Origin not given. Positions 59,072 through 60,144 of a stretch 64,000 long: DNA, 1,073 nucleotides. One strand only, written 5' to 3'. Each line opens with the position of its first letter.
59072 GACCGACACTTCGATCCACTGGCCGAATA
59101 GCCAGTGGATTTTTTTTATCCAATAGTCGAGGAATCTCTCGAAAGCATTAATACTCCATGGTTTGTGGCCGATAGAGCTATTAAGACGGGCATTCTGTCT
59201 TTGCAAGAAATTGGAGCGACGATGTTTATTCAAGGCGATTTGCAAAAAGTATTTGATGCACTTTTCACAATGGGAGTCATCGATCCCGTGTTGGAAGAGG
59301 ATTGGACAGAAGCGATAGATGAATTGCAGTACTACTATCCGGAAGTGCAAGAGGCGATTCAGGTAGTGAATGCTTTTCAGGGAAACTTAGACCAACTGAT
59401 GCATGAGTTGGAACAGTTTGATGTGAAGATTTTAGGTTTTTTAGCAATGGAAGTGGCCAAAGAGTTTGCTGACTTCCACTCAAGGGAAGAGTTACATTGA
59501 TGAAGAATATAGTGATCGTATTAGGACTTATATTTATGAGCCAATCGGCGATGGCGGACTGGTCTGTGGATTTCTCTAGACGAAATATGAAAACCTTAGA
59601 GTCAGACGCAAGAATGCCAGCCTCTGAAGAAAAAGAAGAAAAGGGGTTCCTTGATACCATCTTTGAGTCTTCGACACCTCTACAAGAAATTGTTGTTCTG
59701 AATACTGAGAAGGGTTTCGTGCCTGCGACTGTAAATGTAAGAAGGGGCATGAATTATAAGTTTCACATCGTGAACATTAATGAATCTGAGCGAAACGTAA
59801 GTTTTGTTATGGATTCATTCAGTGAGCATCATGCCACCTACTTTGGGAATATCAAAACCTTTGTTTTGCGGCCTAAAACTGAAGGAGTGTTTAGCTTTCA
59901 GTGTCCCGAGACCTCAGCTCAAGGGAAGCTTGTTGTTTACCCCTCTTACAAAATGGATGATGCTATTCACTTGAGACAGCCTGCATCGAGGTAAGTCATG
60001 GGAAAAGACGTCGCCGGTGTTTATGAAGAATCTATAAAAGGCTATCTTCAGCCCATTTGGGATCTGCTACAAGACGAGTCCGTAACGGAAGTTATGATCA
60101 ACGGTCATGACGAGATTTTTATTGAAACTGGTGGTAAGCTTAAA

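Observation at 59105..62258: Orphan CpaF/VirB11-family ATPase module without platform or secretin genes, 57 kb from an ATPase-less Flp/Tad mini-locus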

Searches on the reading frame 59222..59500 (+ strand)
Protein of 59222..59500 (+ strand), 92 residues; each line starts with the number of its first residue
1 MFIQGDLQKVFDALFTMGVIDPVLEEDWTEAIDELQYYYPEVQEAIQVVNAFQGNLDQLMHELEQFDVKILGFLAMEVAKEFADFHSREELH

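Call 29: search_protein_families(library=pfam, proteins=[window:59222-59500:+], max_evalue=1)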
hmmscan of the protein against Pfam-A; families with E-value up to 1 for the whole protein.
window:59222-59500:+ (92 aa): 0 families

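Call 36: predict_structure(alignment_id=A2)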
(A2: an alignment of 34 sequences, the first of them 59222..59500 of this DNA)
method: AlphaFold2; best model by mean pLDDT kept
length: 92 residues; sequences in the alignment: 34
mean_pLDDT: 80.8   pTM: 0.72
mean pLDDT of the five models: 80.8, 79.7, 78.5, 77.9, 75.9
residues with pLDDT >= 90: 5; 70-90: 73; 50-70: 11; < 50: 3
segments of 3 or more residues with pLDDT < 50: 90-92
pLDDT, mean of each block of 10 residues (from residue 1): 71 86 79 85 88 81 89 87 69 43
secondary structure, 60 per line:
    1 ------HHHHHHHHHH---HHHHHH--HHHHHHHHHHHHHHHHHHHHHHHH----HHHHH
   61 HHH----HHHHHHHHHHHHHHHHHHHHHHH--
elements in order: H7-16 H20-25 H28-51 H56-63 H68-90

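Call 44: fold_search(model_id=the predicted structure, library=pdb)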
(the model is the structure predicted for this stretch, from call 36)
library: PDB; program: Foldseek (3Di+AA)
matches with E <= 10: 38; with E <= 0.001: 0
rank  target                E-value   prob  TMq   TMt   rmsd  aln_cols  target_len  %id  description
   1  4c3b_H                2.2e+00  0.16  0.35  0.21  10.1        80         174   15  HRSV M2-1, P21 crystal form (released 2014-01-22)
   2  6g0y_A                2.7e+00  0.15  0.41  0.26  11.2        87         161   13  X-ray structure of M-21 protein complex (released 2018-11-14)
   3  4c3b_C                2.8e+00  0.14  0.37  0.22   9.9        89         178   16  HRSV M2-1, P21 crystal form (released 2014-01-22)
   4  4c3b_B                3.0e+00  0.14  0.38  0.23   9.9        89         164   16  HRSV M2-1, P21 crystal form (released 2014-01-22)
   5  6g0y_E                3.2e+00  0.12  0.37  0.24  10.6        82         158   13  X-ray structure of M-21 protein complex (released 2018-11-14)
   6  4c3b_K                3.4e+00  0.13  0.37  0.23   9.9        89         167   16  HRSV M2-1, P21 crystal form (released 2014-01-22)
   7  4c3b_O                3.4e+00  0.13  0.38  0.23   9.9        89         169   16  HRSV M2-1, P21 crystal form (released 2014-01-22)
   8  6g0y_C                3.6e+00  0.10  0.37  0.23  10.7       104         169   13  X-ray structure of M-21 protein complex (released 2018-11-14)
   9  6g0y_F                3.8e+00  0.14  0.38  0.22   8.7        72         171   14  X-ray structure of M-21 protein complex (released 2018-11-14)
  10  6pzq_D                4.0e+00  0.11  0.35  0.23  10.2        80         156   14  Structure of the human respiratory syncytial virus M2-1 protein in complex with a short positive-sense gene-end RNA (released 2020-08-05)
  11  4c3b_L                4.0e+00  0.11  0.35  0.22  10.1        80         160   15  HRSV M2-1, P21 crystal form (released 2014-01-22)
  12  4c3b_M                4.0e+00  0.11  0.35  0.22  10.1        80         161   15  HRSV M2-1, P21 crystal form (released 2014-01-22)
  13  4c3b_G                4.0e+00  0.11  0.35  0.22  10.1        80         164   15  HRSV M2-1, P21 crystal form (released 2014-01-22)
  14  4c3b_D                4.0e+00  0.11  0.35  0.21  10.1        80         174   15  HRSV M2-1, P21 crystal form (released 2014-01-22)
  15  4c3b_P                4.2e+00  0.11  0.35  0.22  10.1        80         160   15  HRSV M2-1, P21 crystal form (released 2014-01-22)
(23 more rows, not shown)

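Call 74: search_protein_representatives(alignment_id=A2)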
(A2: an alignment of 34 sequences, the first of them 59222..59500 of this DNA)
Query: 34 sequences, 92 profile positions. Proteins with E-value up to 0.001 (for the whole library): 54; up to 1e-10: 46; up to 1e-30: 7. The best 54 are listed.
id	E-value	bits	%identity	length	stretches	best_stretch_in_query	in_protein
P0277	5.1e-36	139.1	-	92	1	1-92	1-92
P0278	8.2e-35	135.3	-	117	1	1-92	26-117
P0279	8.8e-34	132.0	-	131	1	1-92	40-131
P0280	1.7e-33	131.1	-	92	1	1-92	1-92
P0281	5.1e-33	129.5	-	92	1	1-92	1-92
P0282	1.5e-32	128.1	-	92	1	1-92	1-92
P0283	1.8e-31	124.5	-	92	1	1-92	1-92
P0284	5.6e-30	119.8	-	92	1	1-92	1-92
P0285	8.4e-30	119.2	-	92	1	1-92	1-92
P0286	4.3e-29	117.0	-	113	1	2-92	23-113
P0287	2.9e-28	114.3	-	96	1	2-92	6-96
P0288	7.1e-28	113.1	-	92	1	1-92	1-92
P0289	1.3e-27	112.2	-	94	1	2-92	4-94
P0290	4.5e-27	110.5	-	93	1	1-92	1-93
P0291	9.2e-27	109.5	-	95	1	2-92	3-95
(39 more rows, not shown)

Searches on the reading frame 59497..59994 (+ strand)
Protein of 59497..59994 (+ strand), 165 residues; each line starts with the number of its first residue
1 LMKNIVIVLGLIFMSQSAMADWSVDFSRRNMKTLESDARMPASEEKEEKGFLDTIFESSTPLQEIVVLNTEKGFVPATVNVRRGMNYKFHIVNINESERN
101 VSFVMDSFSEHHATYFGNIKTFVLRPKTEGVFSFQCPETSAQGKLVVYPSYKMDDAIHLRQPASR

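Call 3: search_protein_families(library=pfam, proteins=[window:59497-59994:+], max_evalue=0.1)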
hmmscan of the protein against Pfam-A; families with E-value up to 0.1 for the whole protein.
window:59497-59994:+ (165 aa): 1 family
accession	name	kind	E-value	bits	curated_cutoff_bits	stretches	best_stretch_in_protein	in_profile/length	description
PF13473.12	Cupredoxin_1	-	1.3e-07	32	27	1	63-147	21-104/104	Cupredoxin-like domain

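Call 4: search_protein_families(library=ncbifam, proteins=[window:59497-59994:+], max_evalue=0.1)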
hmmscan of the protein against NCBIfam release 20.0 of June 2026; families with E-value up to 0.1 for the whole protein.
window:59497-59994:+ (165 aa): 1 family
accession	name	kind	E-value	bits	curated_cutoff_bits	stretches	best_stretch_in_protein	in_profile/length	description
TIGR04246.1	nitrous_NosZ_Gp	equivalog_domain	7.5e-05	21.2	625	1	68-138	490-561/578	Sec-dependent nitrous-oxide reductase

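Call 73: search_solved_structures(query=A3, max_evalue=10, show_alignments=2)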
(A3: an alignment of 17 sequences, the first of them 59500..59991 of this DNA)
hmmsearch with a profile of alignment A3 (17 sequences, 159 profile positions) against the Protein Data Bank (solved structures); distinct sequences matched with E-value up to 10: 9.
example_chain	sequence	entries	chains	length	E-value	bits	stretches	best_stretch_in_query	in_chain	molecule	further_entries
2mry_A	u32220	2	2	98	0.026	17.3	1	55-144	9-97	Uncharacterized protein | CupA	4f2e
4ae0_A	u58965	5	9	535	1.3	11.8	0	98-118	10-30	DIPHTHERIA TOXIN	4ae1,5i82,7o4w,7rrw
1ddt_A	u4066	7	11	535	1.3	11.8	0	98-118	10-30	DIPHTHERIA TOXIN | DIPHTHERIA TOXIN (DIMERIC)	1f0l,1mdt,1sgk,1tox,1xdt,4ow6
8g0f_A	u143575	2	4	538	1.3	11.8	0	98-118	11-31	Diphtheria toxin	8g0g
7k7b_A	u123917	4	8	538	1.3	11.8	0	98-118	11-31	Diphtheria toxin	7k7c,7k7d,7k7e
9b2w_D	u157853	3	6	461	1.9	11.3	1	43-97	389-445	Hemagglutinin-neuraminidase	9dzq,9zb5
1v2i_A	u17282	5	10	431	2.4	11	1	43-97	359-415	hemagglutinin-neuraminidase glycoprotein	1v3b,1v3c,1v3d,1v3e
4wef_A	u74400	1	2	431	2.4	11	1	43-97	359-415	Hemagglutinin-neuraminidase glycoprotein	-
9yq6_A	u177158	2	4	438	3.1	10.6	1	43-97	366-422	Hemagglutinin-neuraminidase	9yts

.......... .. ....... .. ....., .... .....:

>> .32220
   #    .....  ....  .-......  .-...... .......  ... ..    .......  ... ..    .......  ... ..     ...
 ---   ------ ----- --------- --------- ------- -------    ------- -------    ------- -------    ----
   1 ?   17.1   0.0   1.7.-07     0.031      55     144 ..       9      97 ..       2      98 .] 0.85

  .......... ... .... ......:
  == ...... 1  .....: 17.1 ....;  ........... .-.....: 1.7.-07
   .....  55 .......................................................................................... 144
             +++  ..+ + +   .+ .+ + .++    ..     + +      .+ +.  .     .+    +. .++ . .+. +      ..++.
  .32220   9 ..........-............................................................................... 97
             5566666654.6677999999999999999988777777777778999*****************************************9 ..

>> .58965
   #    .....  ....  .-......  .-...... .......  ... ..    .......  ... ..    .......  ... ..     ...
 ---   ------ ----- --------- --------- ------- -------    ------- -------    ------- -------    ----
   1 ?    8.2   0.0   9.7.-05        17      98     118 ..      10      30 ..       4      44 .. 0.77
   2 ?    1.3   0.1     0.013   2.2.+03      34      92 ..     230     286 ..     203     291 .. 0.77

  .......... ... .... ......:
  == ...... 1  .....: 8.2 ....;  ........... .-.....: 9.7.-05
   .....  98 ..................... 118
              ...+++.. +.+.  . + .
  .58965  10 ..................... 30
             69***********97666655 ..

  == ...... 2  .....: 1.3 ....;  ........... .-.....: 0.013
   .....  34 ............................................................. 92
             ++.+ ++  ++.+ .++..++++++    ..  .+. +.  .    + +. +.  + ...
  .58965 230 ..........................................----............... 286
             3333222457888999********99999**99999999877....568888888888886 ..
